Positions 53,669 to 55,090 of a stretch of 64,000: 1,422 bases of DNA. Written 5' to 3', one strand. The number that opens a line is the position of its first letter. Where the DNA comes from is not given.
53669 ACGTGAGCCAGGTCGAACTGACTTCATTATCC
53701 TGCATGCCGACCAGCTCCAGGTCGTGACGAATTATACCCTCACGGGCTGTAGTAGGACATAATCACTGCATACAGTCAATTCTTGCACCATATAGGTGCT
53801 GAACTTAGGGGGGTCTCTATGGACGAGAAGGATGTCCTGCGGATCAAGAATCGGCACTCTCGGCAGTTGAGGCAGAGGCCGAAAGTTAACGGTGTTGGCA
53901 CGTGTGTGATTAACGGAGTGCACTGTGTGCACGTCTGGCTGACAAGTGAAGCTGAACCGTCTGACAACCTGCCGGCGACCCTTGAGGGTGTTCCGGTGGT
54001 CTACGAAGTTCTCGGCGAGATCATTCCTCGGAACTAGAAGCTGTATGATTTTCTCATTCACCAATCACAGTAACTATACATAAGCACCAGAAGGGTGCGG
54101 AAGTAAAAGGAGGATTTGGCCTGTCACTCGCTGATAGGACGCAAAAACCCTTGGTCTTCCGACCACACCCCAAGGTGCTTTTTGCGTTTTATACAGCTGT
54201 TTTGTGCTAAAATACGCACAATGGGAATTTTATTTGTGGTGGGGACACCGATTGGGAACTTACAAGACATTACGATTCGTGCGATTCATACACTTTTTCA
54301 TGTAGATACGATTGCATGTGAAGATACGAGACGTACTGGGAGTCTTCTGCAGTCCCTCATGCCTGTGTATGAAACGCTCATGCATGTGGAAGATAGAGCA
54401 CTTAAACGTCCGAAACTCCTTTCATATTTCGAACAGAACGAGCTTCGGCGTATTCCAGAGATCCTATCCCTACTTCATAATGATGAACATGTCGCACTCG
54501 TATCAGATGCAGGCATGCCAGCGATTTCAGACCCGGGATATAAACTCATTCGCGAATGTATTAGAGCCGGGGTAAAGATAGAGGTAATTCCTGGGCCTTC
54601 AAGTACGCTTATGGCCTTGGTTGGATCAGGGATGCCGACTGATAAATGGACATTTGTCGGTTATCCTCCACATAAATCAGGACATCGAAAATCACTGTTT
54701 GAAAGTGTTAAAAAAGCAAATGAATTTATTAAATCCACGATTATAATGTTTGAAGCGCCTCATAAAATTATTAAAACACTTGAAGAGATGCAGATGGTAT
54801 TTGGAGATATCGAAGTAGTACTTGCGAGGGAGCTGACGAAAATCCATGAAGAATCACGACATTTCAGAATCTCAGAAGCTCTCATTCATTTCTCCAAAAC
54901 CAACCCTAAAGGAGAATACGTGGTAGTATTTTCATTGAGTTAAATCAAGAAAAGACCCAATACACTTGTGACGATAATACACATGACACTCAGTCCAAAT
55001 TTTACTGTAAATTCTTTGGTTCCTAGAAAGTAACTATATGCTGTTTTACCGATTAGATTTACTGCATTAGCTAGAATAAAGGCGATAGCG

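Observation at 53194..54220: GC-rich islet 3: two SD-led ORFan genes between lexA and rsmI, preceded by palindromic operator-like sites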

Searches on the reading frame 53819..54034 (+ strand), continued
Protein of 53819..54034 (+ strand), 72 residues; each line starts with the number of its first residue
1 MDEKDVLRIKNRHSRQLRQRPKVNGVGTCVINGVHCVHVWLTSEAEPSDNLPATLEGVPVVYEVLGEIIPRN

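Call 69: fold_search(model_id=the predicted structure, library=pdb)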
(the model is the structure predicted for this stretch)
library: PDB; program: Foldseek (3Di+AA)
matches with E <= 10: 874; with E <= 0.001: 0
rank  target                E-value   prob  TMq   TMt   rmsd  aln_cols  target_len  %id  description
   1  8hau_D                1.3e-02  0.99  0.58  0.15   7.0        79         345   20  NARROW LEAF 1 from Indica (released 2024-06-05)
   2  8hau_C                2.5e-02  0.99  0.61  0.15   7.7        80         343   22  NARROW LEAF 1 from Indica (released 2024-06-05)
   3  8pme_C                3.1e-02  0.98  0.59  0.15   7.7        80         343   20  Structure of Nal1 indica cultivar IR64, construct 88-458 (released 2024-04-17)
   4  8hau_F                3.1e-02  0.98  0.58  0.15   7.0        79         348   20  NARROW LEAF 1 from Indica (released 2024-06-05)
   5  8pmi_B                3.8e-02  0.99  0.59  0.13   4.0        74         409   24  Structure of Nal1 indica cultivar IR64, construct 36-458 in presence of peptide from FZP protein (released 2024-04-17)
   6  8pme_B                4.7e-02  0.97  0.54  0.14   4.4        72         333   22  Structure of Nal1 indica cultivar IR64, construct 88-458 (released 2024-04-17)
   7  1yj7_A                5.3e-02  0.92  0.50  0.26   7.2        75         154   16  Crystal structure of enteropathogenic E.coli (EPEC) type III secretion system protein EscJ (released 2005-06-07)
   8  8pme_A                6.5e-02  0.98  0.59  0.14   4.0        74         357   24  Structure of Nal1 indica cultivar IR64, construct 88-458 (released 2024-04-17)
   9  4bsz_A                6.5e-02  0.77  0.45  0.22   5.4        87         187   14  Crystal Structure of the Yeast Ribosomal Protein Rps3 in Complex with its Chaperone Yar1 (released 2013-09-04)
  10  8pmm_A                7.5e-02  0.98  0.59  0.13   4.0        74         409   24  Structure of Nal1 protein, allele SPIKE from japonica rice, construct 31-458 (released 2024-04-17)
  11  8pmg_B                7.5e-02  0.97  0.59  0.13   4.0        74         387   24  Structure of Nal1 indica cultivar IR64, construct 36-458 (released 2024-04-17)
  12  8pml_A                8.0e-02  0.98  0.60  0.13   4.0        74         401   24  Structure of Nal1 protein , SPIKE allele from japonica rice, construct 46-458 (released 2024-04-17)
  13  8pn2_A                8.6e-02  0.89  0.51  0.12   4.7        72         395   25  CryoEM structure of Nal1 protein, allele IR64, from Oryza sativa indica cultivar (released 2024-04-17)
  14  8pmg_F                9.2e-02  0.87  0.51  0.12   5.1        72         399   26  Structure of Nal1 indica cultivar IR64, construct 36-458 (released 2024-04-17)
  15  8pmg_A                9.8e-02  0.97  0.59  0.13   4.0        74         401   24  Structure of Nal1 indica cultivar IR64, construct 36-458 (released 2024-04-17)
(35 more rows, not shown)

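Call 90: search_protein_families(library=pfam, alignment_id=A2, max_evalue=0.01)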
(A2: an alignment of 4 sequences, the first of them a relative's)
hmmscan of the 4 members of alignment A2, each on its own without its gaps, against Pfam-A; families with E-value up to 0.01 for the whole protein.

A. member 1, L088:2009-2995:+ (328 aa): 1 family
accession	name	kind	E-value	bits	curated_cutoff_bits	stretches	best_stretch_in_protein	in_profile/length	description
PF25819.1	Nal1_C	-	0.004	16.8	26.1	0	226-304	156-234/268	Nal1 C-terminal domain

B. families by the number of members that match (of 4 scanned): 3 families
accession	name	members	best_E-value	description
PF25819.1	Nal1_C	4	1.3e-10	Nal1 C-terminal domain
PF08192.17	Peptidase_S64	1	0.0001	Peptidase family S64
PF13365.12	Trypsin_2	1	0.0039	Trypsin-like peptidase domain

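Call 103: search_dna_similar(query=window:53819-54034:+, collection=plasmids, mode=protein, max_evalue=0.01, max_rows=15)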
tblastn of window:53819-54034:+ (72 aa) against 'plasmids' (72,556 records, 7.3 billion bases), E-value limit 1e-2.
No match.

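Call 104: search_dna_similar(query=window:53819-54034:+, collection=phages, mode=protein, max_evalue=0.01, max_rows=15)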
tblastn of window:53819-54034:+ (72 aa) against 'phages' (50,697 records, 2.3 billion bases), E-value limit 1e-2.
No match.

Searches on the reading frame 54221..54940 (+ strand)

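Call 12: search_protein_families(library=pfam, proteins=[window:54221-54940:+], max_evalue=1)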
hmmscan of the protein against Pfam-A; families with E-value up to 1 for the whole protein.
window:54221-54940:+ (240 aa): 4 families
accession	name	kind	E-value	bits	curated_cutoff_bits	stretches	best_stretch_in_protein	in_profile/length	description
PF00590.25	TP_methylase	-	9.1e-27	94.8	27.8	1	4-220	2-211/212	Tetrapyrrole (Corrin/Porphyrin) Methylases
PF14357.11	DUF4404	-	0.067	14.3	27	1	185-230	21-66/83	Domain of unknown function (DUF4404)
PF13091.12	PLDc_2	-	0.11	12.8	27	0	69-123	18-74/132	PLD-like domain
PF08564.16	CDC37_C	-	0.21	12.2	22.1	1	185-228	33-76/100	Cdc37 C terminal domain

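Call 99: search_protein_families(library=ncbifam, proteins=[window:54221-54940:+], max_evalue=0.00001)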
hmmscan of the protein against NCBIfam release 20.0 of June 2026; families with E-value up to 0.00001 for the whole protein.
window:54221-54940:+ (240 aa): 3 families
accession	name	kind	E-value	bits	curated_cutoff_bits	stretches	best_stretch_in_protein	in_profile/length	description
TIGR00096.1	TIGR00096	equivalog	8.6e-65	218.9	167.9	1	3-237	1-219/275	16S rRNA (cytidine(1402)-2'-O)-methyltransferase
NF011570.0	PRK14994.1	equivalog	2.3e-47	161.6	502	1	2-236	12-231/287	16S rRNA (cytidine(1402)-2'-O)-methyltransferase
NF004455.0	PRK05787.1-3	equivalog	9.5e-07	28.6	258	1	67-221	52-202/221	cobalt-precorrin-7 (C(5))-methyltransferase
